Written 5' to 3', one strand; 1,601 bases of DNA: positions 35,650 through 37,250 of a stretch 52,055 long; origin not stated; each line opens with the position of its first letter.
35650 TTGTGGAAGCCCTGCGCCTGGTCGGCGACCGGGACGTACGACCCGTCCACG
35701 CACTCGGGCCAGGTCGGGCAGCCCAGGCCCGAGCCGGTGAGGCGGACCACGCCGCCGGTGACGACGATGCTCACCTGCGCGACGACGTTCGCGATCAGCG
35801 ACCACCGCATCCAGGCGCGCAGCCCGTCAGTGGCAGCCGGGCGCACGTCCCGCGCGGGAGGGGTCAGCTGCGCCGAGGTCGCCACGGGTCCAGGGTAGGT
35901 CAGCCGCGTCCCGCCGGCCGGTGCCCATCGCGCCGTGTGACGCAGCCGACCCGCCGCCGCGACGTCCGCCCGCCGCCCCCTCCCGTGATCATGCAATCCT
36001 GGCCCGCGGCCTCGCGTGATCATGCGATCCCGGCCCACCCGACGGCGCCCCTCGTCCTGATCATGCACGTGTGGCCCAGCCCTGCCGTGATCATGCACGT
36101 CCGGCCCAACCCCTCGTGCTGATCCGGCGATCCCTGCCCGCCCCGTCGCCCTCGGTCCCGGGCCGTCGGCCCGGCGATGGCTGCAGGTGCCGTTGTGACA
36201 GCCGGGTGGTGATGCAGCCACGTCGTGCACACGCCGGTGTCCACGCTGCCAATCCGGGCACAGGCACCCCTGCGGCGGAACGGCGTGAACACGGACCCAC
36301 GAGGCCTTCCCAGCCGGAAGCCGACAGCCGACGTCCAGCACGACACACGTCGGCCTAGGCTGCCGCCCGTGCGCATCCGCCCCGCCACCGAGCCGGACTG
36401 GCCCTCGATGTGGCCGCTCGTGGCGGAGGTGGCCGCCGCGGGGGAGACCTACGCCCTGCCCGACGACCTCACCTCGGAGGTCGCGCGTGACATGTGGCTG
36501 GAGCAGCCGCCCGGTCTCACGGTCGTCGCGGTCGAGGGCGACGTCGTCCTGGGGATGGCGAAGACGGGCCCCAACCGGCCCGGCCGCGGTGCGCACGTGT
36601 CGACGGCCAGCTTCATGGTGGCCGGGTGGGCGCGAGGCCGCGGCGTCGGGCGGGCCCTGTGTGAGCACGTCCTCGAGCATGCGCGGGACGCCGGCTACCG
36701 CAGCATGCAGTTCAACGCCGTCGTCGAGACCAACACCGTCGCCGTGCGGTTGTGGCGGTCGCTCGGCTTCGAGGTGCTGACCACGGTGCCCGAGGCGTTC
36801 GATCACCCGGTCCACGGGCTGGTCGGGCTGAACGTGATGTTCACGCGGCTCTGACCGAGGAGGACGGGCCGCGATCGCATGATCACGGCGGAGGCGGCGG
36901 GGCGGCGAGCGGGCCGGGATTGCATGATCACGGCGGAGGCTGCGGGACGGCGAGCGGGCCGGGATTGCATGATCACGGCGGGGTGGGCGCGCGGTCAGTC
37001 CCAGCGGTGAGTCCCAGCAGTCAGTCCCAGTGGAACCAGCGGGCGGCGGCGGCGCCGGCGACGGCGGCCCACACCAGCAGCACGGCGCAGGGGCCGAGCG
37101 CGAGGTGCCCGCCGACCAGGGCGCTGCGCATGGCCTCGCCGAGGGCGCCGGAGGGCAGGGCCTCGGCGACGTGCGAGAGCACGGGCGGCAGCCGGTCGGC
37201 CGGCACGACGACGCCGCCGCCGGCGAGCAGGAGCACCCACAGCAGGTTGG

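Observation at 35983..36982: GNAT acetyltransferase gene bracketed by inverted arrays of the same dispersed repeat; cassette-like insertion into conserved ctaA-ABC synteny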

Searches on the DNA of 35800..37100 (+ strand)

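Call 8: search_rna_families(source=window, start=35800, end=37100, threshold=evalue, max_evalue=10)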
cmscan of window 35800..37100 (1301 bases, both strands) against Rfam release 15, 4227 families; matches with E-value up to 10: 4.
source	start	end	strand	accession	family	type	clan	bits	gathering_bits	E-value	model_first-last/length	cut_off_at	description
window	36813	36894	+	RF03260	mir-8229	Gene; miRNA;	-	19.2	45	0.83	1-59/59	no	mir-8229 microRNA precursor family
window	36727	36764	-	RF02468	Ms_IGR-4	Gene; sRNA;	-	16.6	55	9.7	1-38/38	no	Mycobacterium sRNA Ms_IGR-4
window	36830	36884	+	RF01136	sR28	Gene; snRNA; snoRNA; CD-box;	-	10.8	39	7.8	1-55/55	no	Small nucleolar RNA sR28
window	36826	36884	+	RF01152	sR1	Gene; snRNA; snoRNA; CD-box;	-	10.7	45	8.3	1-57/57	no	Small nucleolar RNA sR1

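Call 24: search_dna_similar(query=window:35960-36150:+, collection=plasmids, mode=distant, max_evalue=0.01, max_rows=30)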
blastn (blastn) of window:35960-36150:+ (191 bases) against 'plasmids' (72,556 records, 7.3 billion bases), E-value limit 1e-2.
No match.

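Call 61: build_rna_model(alignment_id=A1, structure=none)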
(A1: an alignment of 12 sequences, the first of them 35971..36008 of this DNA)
Model R1 built from alignment A1 (12 sequences, 38 columns); structure: none (sequence only).
model positions 38; base pairs 0; branch points 0; effective number of sequences 12; information 1.055 bits per position. No base pairs: searches with it score sequence only.

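Call 62: search_with_rna_model(model_id=R1, source=window, filters=off, max_evalue=10)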
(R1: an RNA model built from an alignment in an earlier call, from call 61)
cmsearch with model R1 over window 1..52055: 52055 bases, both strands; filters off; matches with E-value up to 10: 35.
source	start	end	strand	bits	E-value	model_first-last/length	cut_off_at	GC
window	36954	36989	-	39.4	3.5e-11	2-37/38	-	0.75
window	36909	36945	-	37.9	1e-10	1-37/38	-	0.73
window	35971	36007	+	37.3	1.6e-10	1-37/38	-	0.73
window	23478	23514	-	37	2e-10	2-38/38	-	0.73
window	23276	23313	+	36.9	2.1e-10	1-38/38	-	0.74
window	36865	36900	-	35.9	4.4e-10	1-36/38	-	0.78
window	23448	23477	-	35.1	8.1e-10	9-38/38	-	0.7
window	23320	23357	+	33.7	2.2e-09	1-38/38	-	0.74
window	36009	36039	+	31.4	1.2e-08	8-38/38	-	0.71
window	23359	23392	+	31.2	1.3e-08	3-36/38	-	0.68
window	36080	36108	+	28.9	7e-08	8-36/38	-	0.69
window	36043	36079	+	27.1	2.6e-07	1-37/38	-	0.7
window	23395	23422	+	10.9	0.037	2-37/38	-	0.82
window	7749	7775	+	8.9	0.15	6-33/38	-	0.67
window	25566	25578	-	7.6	0.39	10-22/38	-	0.54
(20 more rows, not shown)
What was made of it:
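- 12 strong matches to the module model, E = 3e-7 to 3e-11, all within the two loci (call 62).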

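Call 69: search_dna_similar(query=window:36954-36983:-, collection=plasmids, mode=distant, max_evalue=10, max_rows=30)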
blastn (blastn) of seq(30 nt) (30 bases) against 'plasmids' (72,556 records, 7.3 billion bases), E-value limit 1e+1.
Records with a match: 18; places in all: 18; records where one place covers at least 80% of the query: 12.
Best place of each record, by identity: >=99% 2; 95-99% 1; 90-95% 4; 80-90% 11.
By first word of the organism name: Sinorhizobium 9; Pseudomonas 2; Shinella 1; Methylobacterium 1; Marinobacter 1; Agrobacterium 1; Ochrobactrum 1; Paraburkholderia 1; Streptomyces 1.
By predicted mobility (MOB-suite, as given by PLSDB): mobilizable 8; non-mobilizable 7; conjugative 3.
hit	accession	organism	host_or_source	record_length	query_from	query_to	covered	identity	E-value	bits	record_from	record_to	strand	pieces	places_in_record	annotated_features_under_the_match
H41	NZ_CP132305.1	Shinella sumterensis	Homo sapiens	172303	2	30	97%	86.2%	5e+0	32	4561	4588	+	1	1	hypothetical protein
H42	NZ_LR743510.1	Methylobacterium bullatum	-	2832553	4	29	87%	92.3%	4e-1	36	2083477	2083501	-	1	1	none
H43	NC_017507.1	Marinobacter adhaerens HP15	German Wadden Sea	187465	2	29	93%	85.7%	2e+0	34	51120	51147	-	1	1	glycosyltransferase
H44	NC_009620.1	Sinorhizobium medicae WSM419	-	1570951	3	29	90%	85.2%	5e+0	32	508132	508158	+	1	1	none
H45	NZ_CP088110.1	Sinorhizobium medicae WSM1115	cell culture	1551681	3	29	90%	85.2%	5e+0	32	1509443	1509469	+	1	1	none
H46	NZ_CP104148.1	Sinorhizobium medicae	Trigonella foenum-graecum,cell culture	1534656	3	29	90%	85.2%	5e+0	32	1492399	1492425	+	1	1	none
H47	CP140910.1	Sinorhizobium medicae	Medicago lupulina,whole organism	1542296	3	29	90%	85.2%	5e+0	32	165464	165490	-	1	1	endonuclease/exonuclease/phosphatase family protein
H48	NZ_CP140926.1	Sinorhizobium medicae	Medicago lupulina,whole organism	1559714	3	29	90%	85.2%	5e+0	32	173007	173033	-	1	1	none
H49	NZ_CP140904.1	Sinorhizobium medicae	Medicago lupulina,whole organism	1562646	3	29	90%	85.2%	5e+0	32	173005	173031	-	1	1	none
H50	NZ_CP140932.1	Sinorhizobium medicae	Medicago lupulina,whole organism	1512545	3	29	90%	85.2%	5e+0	32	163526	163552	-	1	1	none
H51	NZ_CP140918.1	Sinorhizobium medicae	Medicago lupulina,whole organism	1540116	3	29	90%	85.2%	5e+0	32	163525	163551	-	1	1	none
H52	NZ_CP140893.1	Sinorhizobium medicae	Medicago lupulina,whole organism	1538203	3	29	90%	85.2%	5e+0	32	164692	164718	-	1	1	none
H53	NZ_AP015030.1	Pseudomonas putida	-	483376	7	29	77%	91.7%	5e+0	32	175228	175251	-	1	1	competence protein CoiA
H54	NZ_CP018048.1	Pseudomonas aeruginosa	whole organism,soil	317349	7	29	77%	91.7%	5e+0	32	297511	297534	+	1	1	competence protein CoiA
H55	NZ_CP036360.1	Agrobacterium sp. 33MFTa1.1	Thlaspi arvense,cell culture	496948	8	29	73%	90.9%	5e+0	32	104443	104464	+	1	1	AraC family transcriptional regulator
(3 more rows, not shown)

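Call 96: search_with_rna_model(model_id=R1, sources=[L015, L016, L017, L018, L019, L051, L052, L053], max_evalue=1)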
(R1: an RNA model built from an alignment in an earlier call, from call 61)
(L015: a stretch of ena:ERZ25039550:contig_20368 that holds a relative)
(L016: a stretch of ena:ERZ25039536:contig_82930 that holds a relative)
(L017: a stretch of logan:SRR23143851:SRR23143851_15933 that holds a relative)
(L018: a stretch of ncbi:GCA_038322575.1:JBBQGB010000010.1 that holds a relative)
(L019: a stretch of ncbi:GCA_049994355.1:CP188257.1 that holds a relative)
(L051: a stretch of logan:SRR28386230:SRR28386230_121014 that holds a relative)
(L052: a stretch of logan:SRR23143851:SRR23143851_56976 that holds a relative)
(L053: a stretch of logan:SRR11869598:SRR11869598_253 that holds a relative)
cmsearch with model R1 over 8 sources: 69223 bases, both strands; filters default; matches with E-value up to 1: 2.
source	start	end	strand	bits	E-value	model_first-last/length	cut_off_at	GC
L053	1414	1444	-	20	6.5e-05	2-32/38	-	0.68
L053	1370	1399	+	19.6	8.8e-05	1-30/38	-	0.7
